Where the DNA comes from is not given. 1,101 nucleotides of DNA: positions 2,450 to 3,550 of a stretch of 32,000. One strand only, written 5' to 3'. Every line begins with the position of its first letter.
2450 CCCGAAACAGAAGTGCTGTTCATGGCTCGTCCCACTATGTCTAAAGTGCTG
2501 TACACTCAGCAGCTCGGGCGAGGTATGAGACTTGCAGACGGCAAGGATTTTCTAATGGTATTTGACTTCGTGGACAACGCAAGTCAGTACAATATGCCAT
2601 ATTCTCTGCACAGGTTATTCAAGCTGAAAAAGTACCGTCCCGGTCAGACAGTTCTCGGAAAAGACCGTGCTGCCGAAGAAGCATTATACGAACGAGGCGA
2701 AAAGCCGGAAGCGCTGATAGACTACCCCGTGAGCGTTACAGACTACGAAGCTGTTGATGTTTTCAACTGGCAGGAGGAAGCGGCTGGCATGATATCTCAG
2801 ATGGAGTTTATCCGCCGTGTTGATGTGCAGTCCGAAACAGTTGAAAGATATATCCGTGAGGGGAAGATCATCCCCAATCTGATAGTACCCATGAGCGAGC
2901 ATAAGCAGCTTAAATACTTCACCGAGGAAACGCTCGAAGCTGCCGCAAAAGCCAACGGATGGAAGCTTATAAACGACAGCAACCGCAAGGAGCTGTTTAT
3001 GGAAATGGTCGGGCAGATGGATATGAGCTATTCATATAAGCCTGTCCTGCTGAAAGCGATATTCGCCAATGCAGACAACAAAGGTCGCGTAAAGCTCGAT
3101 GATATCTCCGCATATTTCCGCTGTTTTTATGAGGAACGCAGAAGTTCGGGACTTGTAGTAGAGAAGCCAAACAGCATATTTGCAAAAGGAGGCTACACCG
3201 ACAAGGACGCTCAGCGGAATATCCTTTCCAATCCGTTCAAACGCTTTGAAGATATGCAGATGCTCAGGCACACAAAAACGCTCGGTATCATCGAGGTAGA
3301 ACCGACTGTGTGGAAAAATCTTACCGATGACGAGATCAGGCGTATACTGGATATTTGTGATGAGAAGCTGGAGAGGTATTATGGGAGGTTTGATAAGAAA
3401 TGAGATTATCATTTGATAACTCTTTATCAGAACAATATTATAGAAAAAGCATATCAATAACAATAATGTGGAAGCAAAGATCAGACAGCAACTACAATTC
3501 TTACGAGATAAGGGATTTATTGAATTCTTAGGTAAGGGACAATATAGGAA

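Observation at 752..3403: Candidate uncharacterised two-gene defence module: MazG-like NTP pyrophosphohydrolase coupled to a Vsr/DUF559-nuclease, DEAH-helicase and HTH fusion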

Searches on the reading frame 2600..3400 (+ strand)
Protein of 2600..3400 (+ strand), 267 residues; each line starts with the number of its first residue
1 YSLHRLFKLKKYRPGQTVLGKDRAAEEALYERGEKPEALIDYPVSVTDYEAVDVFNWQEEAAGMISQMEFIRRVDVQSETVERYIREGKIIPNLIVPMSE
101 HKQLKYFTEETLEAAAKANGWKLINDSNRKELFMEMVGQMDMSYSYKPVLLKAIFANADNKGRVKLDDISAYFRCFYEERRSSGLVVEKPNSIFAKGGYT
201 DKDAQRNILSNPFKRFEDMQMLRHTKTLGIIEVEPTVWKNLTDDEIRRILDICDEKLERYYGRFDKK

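Call 7: search_protein_families(library=pfam, proteins=[window:2600-3400:+], max_evalue=10)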
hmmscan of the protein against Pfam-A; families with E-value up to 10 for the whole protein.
window:2600-3400:+ (267 aa): 0 families

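Call 14: find_homologous_proteins(query=window:2606-3400:+, max_evalue=0.001)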
Query window:2606-3400:+ (265 aa): 684 proteins with E <= 0.001 among 1530 candidates; the best 120 are listed.
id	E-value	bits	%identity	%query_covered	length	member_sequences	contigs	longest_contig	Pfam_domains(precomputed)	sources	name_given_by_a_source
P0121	2.6e-164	563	96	99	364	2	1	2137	PF00271.38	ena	-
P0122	2.5e-159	546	93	100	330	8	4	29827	-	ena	-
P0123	2.7e-158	543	93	98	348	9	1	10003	PF00271.38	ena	-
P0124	7.5e-137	473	96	84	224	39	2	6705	-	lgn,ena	-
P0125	9.9e-134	463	76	99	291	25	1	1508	-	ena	-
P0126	1.3e-133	462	78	100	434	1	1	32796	-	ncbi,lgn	-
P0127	2.6e-133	461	80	99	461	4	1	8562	PF00271.38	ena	-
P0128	1.2e-131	456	79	98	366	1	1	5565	PF00271.38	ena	-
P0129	2.1e-131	455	77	99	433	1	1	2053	PF00271.38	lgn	-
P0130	5.4e-131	454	76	99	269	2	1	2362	-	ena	-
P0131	9.5e-129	446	77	99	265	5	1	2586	-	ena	-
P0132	1.0e-128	446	76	98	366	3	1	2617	PF00271.38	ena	-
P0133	2.5e-128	445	75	99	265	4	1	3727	-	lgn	-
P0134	5.1e-128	444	73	99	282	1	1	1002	-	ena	-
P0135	8.2e-127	440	77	98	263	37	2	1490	-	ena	-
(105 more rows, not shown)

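Call 27: predict_structure(alignment_id=A1)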
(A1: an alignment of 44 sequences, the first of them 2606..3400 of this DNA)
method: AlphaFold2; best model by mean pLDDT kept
length: 265 residues; sequences in the alignment: 44
mean_pLDDT: 80.0   pTM: 0.68
mean pLDDT of the five models: 80.0, 71.6, 68.4, 67.8, 66.9
residues with pLDDT >= 90: 132; 70-90: 69; 50-70: 20; < 50: 44
segments of 3 or more residues with pLDDT < 50: 1-19, 31-54
pLDDT, mean of each block of 10 residues (from residue 1): 36 46 56 41 37 55 82 85 92 76 89 93 87 91 96 96 96 95 93 91 93 84 87 92 97 96 73
secondary structure, 60 per line:
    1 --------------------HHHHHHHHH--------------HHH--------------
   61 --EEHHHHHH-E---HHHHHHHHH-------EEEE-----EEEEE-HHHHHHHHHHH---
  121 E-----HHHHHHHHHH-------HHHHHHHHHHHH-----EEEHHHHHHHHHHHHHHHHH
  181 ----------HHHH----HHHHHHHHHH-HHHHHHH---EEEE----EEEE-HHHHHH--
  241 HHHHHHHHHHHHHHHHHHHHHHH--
elements in order: H21-29 H65-70 H76-84 E92-95 E101-105 H107-117 H127-136 H144-155 E161-163 H164-180 H191-194 H199-208 H210-216 E220-223 E228-231 H233-238 H241-263

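Call 30: fold_search(model_id=the predicted structure, library=pdb)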
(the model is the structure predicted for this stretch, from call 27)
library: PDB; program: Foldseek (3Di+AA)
matches with E <= 10: 394; with E <= 0.001: 0
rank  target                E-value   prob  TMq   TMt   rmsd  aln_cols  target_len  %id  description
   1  5ocn_D                4.4e-02  0.98  0.23  0.57   4.6       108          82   11  Crystal structure of the forkhead domain of human FOXN1 (released 2017-08-02)
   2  8as8_C                6.8e-02  0.66  0.26  0.34  12.8       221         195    8  E. coli Wadjet JetABC monomer (released 2022-12-14)
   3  8dk1_E                1.1e-01  0.69  0.28  0.40  11.2       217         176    9  CryoEM structure of JetABC (head construct) from Pseudomonas aeruginosa PA14 (released 2022-10-05)
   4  8cli_A                1.4e-01  0.35  0.22  0.12  15.6       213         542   13  TFIIIC TauB-DNA monomer (released 2023-06-21)
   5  7nyw_F                1.7e-01  0.30  0.23  0.29  14.0       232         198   12  Cryo-EM structure of the MukBEF-MatP-DNA head module (released 2021-07-07)
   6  7z1l_O                1.9e-01  0.11  0.13  0.07  19.8       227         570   12  Structure of yeast RNA Polymerase III Pre-Termination Complex (PTC) (released 2022-08-31)
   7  5ocn_B                2.1e-01  0.85  0.22  0.52   5.5       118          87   11  Crystal structure of the forkhead domain of human FOXN1 (released 2017-08-02)
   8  9gmb_E                2.3e-01  0.35  0.26  0.32  13.2       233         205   11  MukEF in complex with the phage protein gp5.9 (released 2025-03-26)
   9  8e4y                  2.4e-01  0.38  0.23  0.11  14.1       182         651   15  Cryo-EM structure of human glycerol-3-phosphate acyltransferase 1 (GPAT1) in complex with 2-oxohexadecyl-CoA (released 2022-12-21)
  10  7v8p                  2.7e-01  0.30  0.24  0.30  12.8       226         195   14  Crystal Structure of the MukE dimer (released 2022-01-05)
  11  6ke6_B3               2.8e-01  0.12  0.15  0.07  15.8       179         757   11  3.4 angstrom cryo-EM structure of yeast 90S small subunit preribosome (released 2020-08-05)
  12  7y0d_A                2.8e-01  0.07  0.12  0.10  20.4       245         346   14  Cryo-EM structure of the Mycobacterium smegmatis DNA integrity scanning protein (MsDisA). (released 2023-02-08)
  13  1fnn_A                3.1e-01  0.85  0.30  0.22   9.8       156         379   15  CRYSTAL STRUCTURE OF CDC6P FROM PYROBACULUM AEROPHILUM (released 2000-10-04)
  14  3rpu_Y                3.9e-01  0.23  0.25  0.31  14.1       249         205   14  Crystal structure of the MukE-MukF complex (released 2012-03-14)
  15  4ii4_A                4.1e-01  0.05  0.12  0.11  23.2       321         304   10  The Phenylacetyl-CoA monooxygenase - mutant PaaA E49Q K68Q - PaaC wild type subcomplex with benzoyl-CoA (released 2014-08-20)
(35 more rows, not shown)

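Call 93: fold_search(model_id=the predicted structure, library=viral)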
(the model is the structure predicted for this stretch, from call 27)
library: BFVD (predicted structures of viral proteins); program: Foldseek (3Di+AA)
matches with E <= 10: 447; with E <= 0.001: 2
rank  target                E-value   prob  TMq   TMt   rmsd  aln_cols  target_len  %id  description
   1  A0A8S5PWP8            4.5e-23  1.00  0.68  0.23   9.9       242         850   43  AAA ATPase [Siphoviridae sp. ctg0K17]
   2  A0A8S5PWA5            2.7e-19  1.00  0.69  0.23   2.9       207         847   33  DUF262 domain-containing protein [Siphoviridae sp. ctg0K17]
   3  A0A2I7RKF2            1.1e-02  0.96  0.20  0.35  14.7       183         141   14  (no name in the UniProt tables at hand)
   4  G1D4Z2                1.5e-02  0.84  0.17  0.27  15.7       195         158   13  Uncharacterized protein [Mycobacterium phage Pixie]
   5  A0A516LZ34            7.1e-02  0.99  0.19  0.58   3.5        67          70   28  (no name in the UniProt tables at hand)
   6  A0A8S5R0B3            7.1e-02  0.80  0.23  0.15  15.3       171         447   10  Uncharacterized protein [Myoviridae sp. cteBs22]
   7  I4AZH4                8.3e-02  0.14  0.18  0.07  21.3       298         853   14  (no name in the UniProt tables at hand)
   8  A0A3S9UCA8            9.3e-02  1.00  0.20  0.56   4.2        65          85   14  (no name in the UniProt tables at hand)
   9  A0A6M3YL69            1.4e-01  0.91  0.18  0.42   8.9        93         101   15  (no name in the UniProt tables at hand)
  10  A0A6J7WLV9            1.6e-01  0.84  0.25  0.32   9.0       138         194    6  Uncharacterized protein [uncultured Caudovirales phage]
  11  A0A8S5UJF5            2.1e-01  0.69  0.16  0.42  11.8        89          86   19  Helix-turn-helix domain protein [Siphoviridae sp. ctvph17]
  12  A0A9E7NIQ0            2.2e-01  0.82  0.17  0.39  15.2        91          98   13  Uncharacterized protein [Streptomyces phage HFrancette]
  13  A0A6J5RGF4            2.2e-01  0.51  0.17  0.36   8.9       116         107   16  MerR-type HTH domain containing protein [uncultured Caudovirales phage]
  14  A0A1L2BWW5            2.2e-01  0.16  0.16  0.13  19.7       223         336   13  Integrase/resolvase [Nodularia phage vB_NpeS-2AV2]
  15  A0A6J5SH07            2.3e-01  0.96  0.18  0.54   4.1        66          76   21  Helix-turn-helix domain containing protein [uncultured Caudovirales phage]
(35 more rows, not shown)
